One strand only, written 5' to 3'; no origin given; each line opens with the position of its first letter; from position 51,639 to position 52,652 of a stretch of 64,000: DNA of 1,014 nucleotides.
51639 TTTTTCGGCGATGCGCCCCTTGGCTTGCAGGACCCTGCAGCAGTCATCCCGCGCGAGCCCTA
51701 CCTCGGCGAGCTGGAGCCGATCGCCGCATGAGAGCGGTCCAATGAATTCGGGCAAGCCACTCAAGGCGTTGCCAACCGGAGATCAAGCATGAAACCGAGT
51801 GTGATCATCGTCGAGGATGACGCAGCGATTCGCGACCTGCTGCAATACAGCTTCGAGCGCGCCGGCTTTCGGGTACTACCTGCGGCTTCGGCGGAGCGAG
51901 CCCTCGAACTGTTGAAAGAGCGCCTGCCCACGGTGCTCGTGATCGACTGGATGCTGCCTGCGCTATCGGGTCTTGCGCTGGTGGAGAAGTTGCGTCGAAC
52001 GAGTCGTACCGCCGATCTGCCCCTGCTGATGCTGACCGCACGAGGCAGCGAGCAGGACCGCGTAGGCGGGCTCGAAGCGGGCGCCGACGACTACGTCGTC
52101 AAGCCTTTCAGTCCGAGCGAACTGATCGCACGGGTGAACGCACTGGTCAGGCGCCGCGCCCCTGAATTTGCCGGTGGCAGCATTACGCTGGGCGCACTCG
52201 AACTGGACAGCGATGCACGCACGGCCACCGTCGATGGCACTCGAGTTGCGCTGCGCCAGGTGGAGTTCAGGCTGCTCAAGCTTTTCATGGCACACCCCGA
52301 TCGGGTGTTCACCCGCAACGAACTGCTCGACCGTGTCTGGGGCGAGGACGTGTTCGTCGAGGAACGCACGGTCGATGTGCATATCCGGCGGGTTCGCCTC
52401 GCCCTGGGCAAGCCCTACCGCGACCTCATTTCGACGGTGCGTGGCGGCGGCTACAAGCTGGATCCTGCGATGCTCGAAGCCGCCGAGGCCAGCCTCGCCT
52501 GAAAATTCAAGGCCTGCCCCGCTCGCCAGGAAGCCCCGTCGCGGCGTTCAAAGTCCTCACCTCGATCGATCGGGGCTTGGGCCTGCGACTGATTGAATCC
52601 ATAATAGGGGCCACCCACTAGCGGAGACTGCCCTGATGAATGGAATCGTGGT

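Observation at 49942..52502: Putative phosphate-starvation membrane-lipid remodelling module: PlcP-like phosphoesterase + OlsB-like N-acyltransferase + orphan PhoB paralogue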

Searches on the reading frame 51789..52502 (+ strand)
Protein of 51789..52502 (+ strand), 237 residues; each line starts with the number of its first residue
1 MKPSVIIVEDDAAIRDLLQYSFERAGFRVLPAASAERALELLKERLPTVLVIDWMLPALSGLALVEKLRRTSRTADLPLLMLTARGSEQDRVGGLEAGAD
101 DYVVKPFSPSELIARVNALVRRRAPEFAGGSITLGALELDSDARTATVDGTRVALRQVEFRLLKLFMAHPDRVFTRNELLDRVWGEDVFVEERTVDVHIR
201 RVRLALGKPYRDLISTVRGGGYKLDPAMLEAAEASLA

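Call 3: search_protein_families(library=pfam, proteins=[window:51789-52502:+])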
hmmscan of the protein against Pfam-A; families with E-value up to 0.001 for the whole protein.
window:51789-52502:+ (237 aa): 2 families
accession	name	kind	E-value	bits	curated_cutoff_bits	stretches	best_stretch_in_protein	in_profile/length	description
PF00072.30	Response_reg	-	1.3e-26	93.4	30.2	1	5-117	1-111/111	Response regulator receiver domain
PF00486.34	Trans_reg_C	-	5e-25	87.8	26.2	1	150-224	1-77/77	Transcriptional regulatory protein, C terminal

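Call 4: search_protein_families(library=ncbifam, proteins=[window:51789-52502:+])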
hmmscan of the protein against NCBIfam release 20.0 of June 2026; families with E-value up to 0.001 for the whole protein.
window:51789-52502:+ (237 aa): 95 families (the best 25 are shown)
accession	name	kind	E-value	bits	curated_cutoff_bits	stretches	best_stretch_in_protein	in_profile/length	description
TIGR02154.1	PhoB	equivalog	1.4e-86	289.5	296.2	1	1-225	1-226/226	phosphate regulon transcriptional regulator PhoB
NF007546.0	PRK10161.1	equivalog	6.7e-66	222.1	471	1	4-224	4-225/229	phosphate response regulator transcription factor PhoB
NF053854.1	RespRegPhoBBctds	equivalog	9.8e-59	198.4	270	1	5-224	1-224/225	two-component system response regulator PhoB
NF008296.0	PRK11083.1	equivalog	4.2e-55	186.6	273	1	2-225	3-226/228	two-component system response regulator CreB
NF041733.1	resp_reg_CseB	equivalog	5.4e-55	186.2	350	1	4-224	2-226/228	two-component system response regulator CseB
NF040689.1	MtrAB_MtrA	equivalog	5e-54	183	300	1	5-223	1-217/219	MtrAB system response regulator MtrA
NF045944.1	ResRegRpaBCyano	equivalog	2.4e-52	177.6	330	1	6-224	1-227/229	response regulator transcription factor RpaB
NF040534.1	resp_reg_YycF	equivalog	1.8e-49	168.1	340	1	5-224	3-227/231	response regulator YycF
NF041734.1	resp_reg_RppA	equivalog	1.2e-47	162.2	250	1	5-225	3-228/229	two-component system response regulator RppA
NF007005.1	PRK09468.1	equivalog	2.9e-46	157.8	331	1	4-224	5-231/237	osmolarity response regulator transcription factor OmpR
NF007982.1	PRK10710.1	equivalog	4.4e-45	154.1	380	1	2-227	7-230/235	envelope stress response regulator BaeR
NF033120.0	vanR_FM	exception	5.4e-43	147.3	460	1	4-224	5-229/231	vancomycin resistance response regulator transcription factor, VanR-F/VanR-M family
TIGR01387.1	cztR_silR_copR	subfamily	7.4e-43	146.7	279.2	1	5-224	1-218/218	heavy metal response regulator transcription factor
NF045914.1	RespRegNblR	equivalog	2.1e-42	145.3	300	1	2-224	6-225/228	response regulator transcription factor NblR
NF041209.1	resp_regPieR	equivalog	1.6e-41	142.5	450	1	7-225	5-228/231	two component system response regulator PieR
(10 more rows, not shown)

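Call 22: find_homologous_proteins(query=window:51789-52502:+)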
Query window:51789-52502:+ (237 aa): 7993 proteins with E <= 0.001 among 8000 candidates; the best 120 are listed.
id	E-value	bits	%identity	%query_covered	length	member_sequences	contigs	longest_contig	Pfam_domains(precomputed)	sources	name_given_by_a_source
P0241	8.0e-145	498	100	100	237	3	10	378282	PF00486.35,PF00072.31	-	-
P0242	1.3e-135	468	95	100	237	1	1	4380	PF00486.35,PF00072.31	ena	-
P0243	2.2e-128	444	87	100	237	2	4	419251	PF00486.35,PF00072.31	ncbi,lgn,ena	-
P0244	2.2e-113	395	77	96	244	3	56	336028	PF00486.35,PF00072.31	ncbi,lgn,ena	-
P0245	2.1e-109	382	77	95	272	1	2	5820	PF00486.35,PF00072.31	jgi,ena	jgi:two-component system phosphate regulon response regulator PhoB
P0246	2.1e-107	376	77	95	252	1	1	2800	PF00486.35,PF00072.31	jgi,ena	-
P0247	2.4e-107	375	76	95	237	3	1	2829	PF00486.35,PF00072.31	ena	-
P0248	3.7e-107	375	77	95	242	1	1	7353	PF00486.35,PF00072.31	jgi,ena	-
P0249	4.2e-107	375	76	95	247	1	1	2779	PF00486.35,PF00072.31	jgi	jgi:two-component system phosphate regulon response regulator PhoB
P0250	4.7e-107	374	76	95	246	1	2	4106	PF00486.35,PF00072.31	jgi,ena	-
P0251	1.6e-106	373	76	95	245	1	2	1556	PF00486.35,PF00072.31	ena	-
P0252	4.4e-106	371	76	95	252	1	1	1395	PF00486.35,PF00072.31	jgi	jgi:two-component system, OmpR family, phosphate regulon response regulator PhoB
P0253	7.3e-106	371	76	97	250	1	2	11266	PF00486.35,PF00072.31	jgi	jgi:two-component system phosphate regulon response regulator PhoB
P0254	2.9e-94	333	-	-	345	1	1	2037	PF00486.35,PF00072.31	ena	-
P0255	3.9e-94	332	71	95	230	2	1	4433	PF00486.35,PF00072.31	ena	-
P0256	6.3e-85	302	62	95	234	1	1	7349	PF00486.35,PF00072.31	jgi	jgi:two-component system, OmpR family, phosphate regulon response regulator PhoB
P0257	6.1e-81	289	60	96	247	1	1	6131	PF00486.35,PF00072.31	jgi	jgi:two-component system, OmpR family, phosphate regulon response regulator PhoB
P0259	1.7e-78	281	58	96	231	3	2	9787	PF00486.35,PF00072.31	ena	-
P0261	3.5e-78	280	57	95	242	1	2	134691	PF00486.35,PF00072.31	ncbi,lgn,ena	-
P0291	7.9e-74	266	54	96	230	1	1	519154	PF00486.35,PF00072.31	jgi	jgi:two-component system phosphate regulon response regulator PhoB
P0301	2.9e-73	264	55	95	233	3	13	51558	PF00486.35,PF00072.31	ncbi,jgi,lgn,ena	-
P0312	4.2e-72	260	57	93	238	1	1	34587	PF00486.35,PF00072.31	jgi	jgi:two-component system phosphate regulon response regulator PhoB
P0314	4.6e-72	260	56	95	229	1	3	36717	PF00486.35,PF00072.31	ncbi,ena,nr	ncbi:MAG TPA: phosphate regulon transcriptional regulator PhoB [Burkholderiales bacterium]|nr:phosph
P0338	2.2e-71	258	55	95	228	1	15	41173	PF00486.35,PF00072.31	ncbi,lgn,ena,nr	ncbi:MAG TPA: phosphate regulon transcriptional regulator PhoB [Burkholderiales bacterium]|nr:phosph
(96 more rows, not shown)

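Call 23: find_encoding_contigs(protein=P0243, flank=8000, max_places=3)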
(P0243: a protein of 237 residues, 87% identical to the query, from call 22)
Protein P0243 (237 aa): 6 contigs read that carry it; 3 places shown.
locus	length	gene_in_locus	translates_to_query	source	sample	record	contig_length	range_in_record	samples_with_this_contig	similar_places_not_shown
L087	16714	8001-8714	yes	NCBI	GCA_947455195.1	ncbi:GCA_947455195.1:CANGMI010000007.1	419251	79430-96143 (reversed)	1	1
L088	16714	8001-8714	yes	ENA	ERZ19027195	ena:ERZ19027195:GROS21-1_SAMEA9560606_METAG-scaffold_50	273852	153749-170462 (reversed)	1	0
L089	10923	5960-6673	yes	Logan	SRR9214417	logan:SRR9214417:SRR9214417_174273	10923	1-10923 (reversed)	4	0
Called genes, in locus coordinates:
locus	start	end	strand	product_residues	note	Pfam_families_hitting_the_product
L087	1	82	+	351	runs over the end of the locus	PF02311:AraC_binding (faint), PF07883:Cupin_2, PF05899:Cupin_3 (faint)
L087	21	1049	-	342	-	PF00126:HTH_1, PF03466:LysR_substrate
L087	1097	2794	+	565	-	PF00884:Sulfatase, PF01663:Phosphodiest (faint), PF16347:SGSH_C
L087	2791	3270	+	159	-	PF00190:Cupin_1, PF02311:AraC_binding (weak), PF07883:Cupin_2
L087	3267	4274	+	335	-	PF03401:TctC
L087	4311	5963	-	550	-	PF00732:GMC_oxred_N, PF00890:FAD_binding_2 (faint), PF05199:GMC_oxred_C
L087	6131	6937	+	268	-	PF00149:Metallophos, PF12850:Metallophos_2 (weak)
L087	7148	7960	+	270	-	PF13444:Acetyltransf_5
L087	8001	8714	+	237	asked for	PF00072:Response_reg, PF00486:Trans_reg_C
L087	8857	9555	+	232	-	PF03737:RraA-like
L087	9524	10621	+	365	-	PF03401:TctC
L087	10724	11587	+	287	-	PF04909:Amidohydro_2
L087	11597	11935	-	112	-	PF13085:Fer2_3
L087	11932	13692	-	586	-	PF00890:FAD_binding_2, PF01266:DAO (weak), PF03486:HI0933_like (faint), PF07992:Pyr_redox_2 (faint), PF12831:FAD_oxidored (weak), PF02910:Succ_DH_flav_C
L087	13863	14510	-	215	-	PF02798:GST_N, PF13417:GST_N_3, PF13409:GST_N_2, PF14497:GST_C_3 (weak), PF13410:GST_C_2 (weak)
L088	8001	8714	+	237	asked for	PF00072:Response_reg, PF00486:Trans_reg_C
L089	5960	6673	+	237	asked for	PF00072:Response_reg, PF00486:Trans_reg_C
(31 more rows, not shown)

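Call 24: find_encoding_contigs(protein=P0256, flank=8000, max_places=2)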
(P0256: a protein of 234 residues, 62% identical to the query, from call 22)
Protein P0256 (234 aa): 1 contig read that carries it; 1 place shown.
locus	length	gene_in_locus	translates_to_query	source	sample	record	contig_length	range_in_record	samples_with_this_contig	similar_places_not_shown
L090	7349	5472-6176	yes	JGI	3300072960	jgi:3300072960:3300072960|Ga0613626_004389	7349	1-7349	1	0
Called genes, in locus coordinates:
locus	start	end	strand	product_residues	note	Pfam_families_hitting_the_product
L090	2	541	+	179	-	?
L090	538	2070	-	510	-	PF02541:Ppx-GppA, PF21447:Ppx-GppA_III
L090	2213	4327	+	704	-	PF13089:PP_kinase_N, PF02503:PP_kinase, PF17941:PP_kinase_C_1, PF13091:PLDc_2 (faint), PF13090:PP_kinase_C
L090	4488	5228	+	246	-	PF12849:PBP_like_2, PF12727:PBP_like (weak)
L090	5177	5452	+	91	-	-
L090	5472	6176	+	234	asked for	PF00072:Response_reg, PF00486:Trans_reg_C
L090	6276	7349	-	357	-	?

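Call 25: find_encoding_contigs(protein=P0253, flank=8000, max_places=2)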
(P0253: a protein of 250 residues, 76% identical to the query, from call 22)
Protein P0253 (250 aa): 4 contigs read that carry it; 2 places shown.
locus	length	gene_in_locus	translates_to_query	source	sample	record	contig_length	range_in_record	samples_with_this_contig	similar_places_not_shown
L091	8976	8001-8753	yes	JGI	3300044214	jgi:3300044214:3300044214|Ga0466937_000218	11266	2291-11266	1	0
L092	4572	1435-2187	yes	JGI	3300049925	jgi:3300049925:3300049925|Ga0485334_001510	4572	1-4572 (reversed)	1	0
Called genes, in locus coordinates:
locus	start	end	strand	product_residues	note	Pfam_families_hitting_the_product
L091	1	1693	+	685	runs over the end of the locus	PF01979:Amidohydro_1, PF07969:Amidohydro_3 (faint)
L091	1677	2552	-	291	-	PF02666:PS_Dcarbxylase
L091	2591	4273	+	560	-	PF00202:Aminotran_3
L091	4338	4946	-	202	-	-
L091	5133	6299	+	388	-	PF13439:Glyco_transf_4, PF13477:Glyco_trans_4_2 (weak), PF13579:Glyco_trans_4_4, PF20706:GT4-conflict (faint), PF00534:Glycos_transf_1, PF13692:Glyco_trans_1_4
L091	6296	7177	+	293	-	PF00149:Metallophos, PF12850:Metallophos_2 (weak)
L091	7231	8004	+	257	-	PF13444:Acetyltransf_5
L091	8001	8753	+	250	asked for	PF00072:Response_reg, PF00486:Trans_reg_C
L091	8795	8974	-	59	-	?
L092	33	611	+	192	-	-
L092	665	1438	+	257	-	PF13444:Acetyltransf_5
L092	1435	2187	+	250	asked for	PF00072:Response_reg, PF00486:Trans_reg_C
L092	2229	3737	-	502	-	PF02541:Ppx-GppA, PF21447:Ppx-GppA_III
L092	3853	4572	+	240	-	?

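Call 34: find_related_loci(query=window:51789-52502:+, collection=metagenome_contigs, flank=7000)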
Query window:51789-52502:+ (237 aa) in metagenome_contigs; peptide patterns used: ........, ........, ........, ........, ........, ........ (x = any residue, [..] = any of these).
600 stretches matched a pattern (row limit reached: there are more); 598 encode a relative of the query (tblastn E <= 1e-3); the best 80 are kept; 80 distinct loci.
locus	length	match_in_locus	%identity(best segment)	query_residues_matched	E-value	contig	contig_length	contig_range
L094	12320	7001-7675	52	1-224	5e-69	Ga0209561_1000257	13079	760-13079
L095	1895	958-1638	52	2-227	5e-71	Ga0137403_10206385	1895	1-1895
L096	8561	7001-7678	50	1-225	1e-66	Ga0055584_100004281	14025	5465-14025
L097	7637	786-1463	51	1-225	4e-66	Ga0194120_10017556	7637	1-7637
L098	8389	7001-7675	51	1-224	5e-66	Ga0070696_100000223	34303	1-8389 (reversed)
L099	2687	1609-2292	49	1-227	3e-66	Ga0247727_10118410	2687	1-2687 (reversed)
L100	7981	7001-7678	49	1-225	1e-65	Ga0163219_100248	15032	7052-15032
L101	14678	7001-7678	47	1-225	3e-65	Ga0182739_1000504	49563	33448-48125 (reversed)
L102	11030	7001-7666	49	4-224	3e-65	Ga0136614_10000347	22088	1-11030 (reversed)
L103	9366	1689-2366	50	1-225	4e-65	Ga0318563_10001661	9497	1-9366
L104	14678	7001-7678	50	1-225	2e-64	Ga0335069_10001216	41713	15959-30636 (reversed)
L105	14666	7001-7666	48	5-224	2e-63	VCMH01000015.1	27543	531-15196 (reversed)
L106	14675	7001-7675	47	1-224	3e-63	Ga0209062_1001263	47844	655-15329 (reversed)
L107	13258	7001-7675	45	1-224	2e-63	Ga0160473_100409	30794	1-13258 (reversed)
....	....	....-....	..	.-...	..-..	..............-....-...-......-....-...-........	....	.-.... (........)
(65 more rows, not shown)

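Call 35: find_encoding_contigs(protein=P0245, flank=6000, max_places=2)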
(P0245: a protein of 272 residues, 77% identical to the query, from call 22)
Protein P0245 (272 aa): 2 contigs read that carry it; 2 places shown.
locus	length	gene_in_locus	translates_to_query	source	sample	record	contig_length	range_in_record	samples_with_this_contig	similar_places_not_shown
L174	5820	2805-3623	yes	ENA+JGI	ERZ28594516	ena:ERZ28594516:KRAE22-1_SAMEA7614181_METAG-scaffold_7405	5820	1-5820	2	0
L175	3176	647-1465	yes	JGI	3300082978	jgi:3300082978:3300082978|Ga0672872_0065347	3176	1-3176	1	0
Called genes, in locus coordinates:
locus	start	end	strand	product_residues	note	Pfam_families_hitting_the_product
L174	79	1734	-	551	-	PF00732:GMC_oxred_N, PF00890:FAD_binding_2 (faint), PF05199:GMC_oxred_C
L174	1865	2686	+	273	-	PF00149:Metallophos, PF12850:Metallophos_2 (faint)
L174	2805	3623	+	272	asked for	PF00072:Response_reg, PF00486:Trans_reg_C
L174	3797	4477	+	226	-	PF03737:RraA-like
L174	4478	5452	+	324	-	PF03401:TctC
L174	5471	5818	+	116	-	?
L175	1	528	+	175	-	?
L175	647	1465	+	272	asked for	PF00072:Response_reg, PF00486:Trans_reg_C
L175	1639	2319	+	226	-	PF03737:RraA-like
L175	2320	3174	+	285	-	?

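Call 36: find_encoding_contigs(protein=P0255, flank=6000, max_places=2)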
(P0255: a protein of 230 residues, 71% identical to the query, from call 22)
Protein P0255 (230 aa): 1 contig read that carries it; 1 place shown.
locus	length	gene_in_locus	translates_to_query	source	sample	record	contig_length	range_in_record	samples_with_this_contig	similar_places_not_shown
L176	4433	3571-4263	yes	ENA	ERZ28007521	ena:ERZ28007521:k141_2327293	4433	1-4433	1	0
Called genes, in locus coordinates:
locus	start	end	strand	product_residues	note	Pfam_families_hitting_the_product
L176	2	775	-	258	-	?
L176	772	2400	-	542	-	PF00732:GMC_oxred_N, PF05199:GMC_oxred_C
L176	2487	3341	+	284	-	PF00149:Metallophos, PF12850:Metallophos_2 (faint)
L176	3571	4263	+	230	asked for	PF00072:Response_reg, PF00486:Trans_reg_C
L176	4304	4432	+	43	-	?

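Call 37: find_encoding_contigs(protein=P0257, flank=6000, max_places=2)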
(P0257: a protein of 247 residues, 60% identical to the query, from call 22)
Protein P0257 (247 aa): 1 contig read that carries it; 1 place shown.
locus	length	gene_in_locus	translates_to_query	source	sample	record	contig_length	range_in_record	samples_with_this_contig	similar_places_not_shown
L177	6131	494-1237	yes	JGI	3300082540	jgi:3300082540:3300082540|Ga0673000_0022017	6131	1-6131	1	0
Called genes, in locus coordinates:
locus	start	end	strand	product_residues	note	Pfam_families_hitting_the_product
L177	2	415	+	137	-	?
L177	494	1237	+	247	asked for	PF00072:Response_reg, PF00486:Trans_reg_C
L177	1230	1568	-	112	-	-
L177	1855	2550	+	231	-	PF00300:His_Phos_1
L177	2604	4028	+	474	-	PF13449:Phytase-like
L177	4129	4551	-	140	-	-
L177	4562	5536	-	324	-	PF13795:HupE_UreJ_2, PF04955:HupE_UreJ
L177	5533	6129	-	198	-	?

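Call 40: search_protein_families(library=pfam, proteins=[L177:2-415:+, L092:33-611:+, L091:5133-6299:+, L090:4488-5228:+])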
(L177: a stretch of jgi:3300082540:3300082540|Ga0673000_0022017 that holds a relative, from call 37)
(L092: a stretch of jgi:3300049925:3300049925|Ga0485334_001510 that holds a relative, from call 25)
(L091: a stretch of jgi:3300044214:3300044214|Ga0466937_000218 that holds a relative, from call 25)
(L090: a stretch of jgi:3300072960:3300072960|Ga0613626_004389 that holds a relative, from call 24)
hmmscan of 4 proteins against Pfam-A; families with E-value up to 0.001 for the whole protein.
L177:2-415:+ (137 aa): 3 families
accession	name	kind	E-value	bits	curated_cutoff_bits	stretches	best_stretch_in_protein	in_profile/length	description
PF13692.12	Glyco_trans_1_4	-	1.4e-19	71.2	27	1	6-76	52-124/142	Glycosyl transferases group 1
PF00534.26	Glycos_transf_1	-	9.9e-19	68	26.4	1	12-73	74-135/172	Glycosyl transferases group 1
PF20706.3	GT4-conflict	-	4.1e-08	33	26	1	26-115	277-359/385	Family 4 Glycosyltransferase in conflict systems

L092:33-611:+ (192 aa): 1 family
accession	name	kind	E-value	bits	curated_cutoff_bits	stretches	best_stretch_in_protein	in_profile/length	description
PF12850.12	Metallophos_2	-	6.2e-05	23.5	27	0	101-132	106-137/154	Calcineurin-like phosphoesterase superfamily domain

L091:5133-6299:+ (388 aa): 6 families
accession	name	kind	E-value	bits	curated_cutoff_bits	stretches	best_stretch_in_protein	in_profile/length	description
PF13439.12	Glyco_transf_4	-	1e-31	110.7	28.5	1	18-182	1-168/170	Glycosyltransferase Family 4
PF13692.12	Glyco_trans_1_4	-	1.7e-29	103.4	27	1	205-337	2-139/142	Glycosyl transferases group 1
PF00534.26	Glycos_transf_1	-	2.3e-25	89.5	26.4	1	192-334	3-152/172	Glycosyl transferases group 1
PF13579.12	Glyco_trans_4_4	-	1.3e-21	78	29.7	1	19-175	1-154/158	Glycosyl transferase 4-like domain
PF13477.12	Glyco_trans_4_2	-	4.4e-06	27.3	23.4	1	27-115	15-100/139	Glycosyl transferase 4-like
PF20706.3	GT4-conflict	-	5.1e-06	26.2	26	1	201-301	194-308/385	Family 4 Glycosyltransferase in conflict systems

L090:4488-5228:+ (246 aa): 2 families
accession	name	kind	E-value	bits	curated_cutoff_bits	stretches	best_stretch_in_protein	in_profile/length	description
PF12849.12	PBP_like_2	-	5.6e-33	115.3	27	1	25-217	9-192/267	PBP superfamily domain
PF12727.12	PBP_like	-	1.5e-06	28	27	1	51-207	7-148/193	PBP superfamily domain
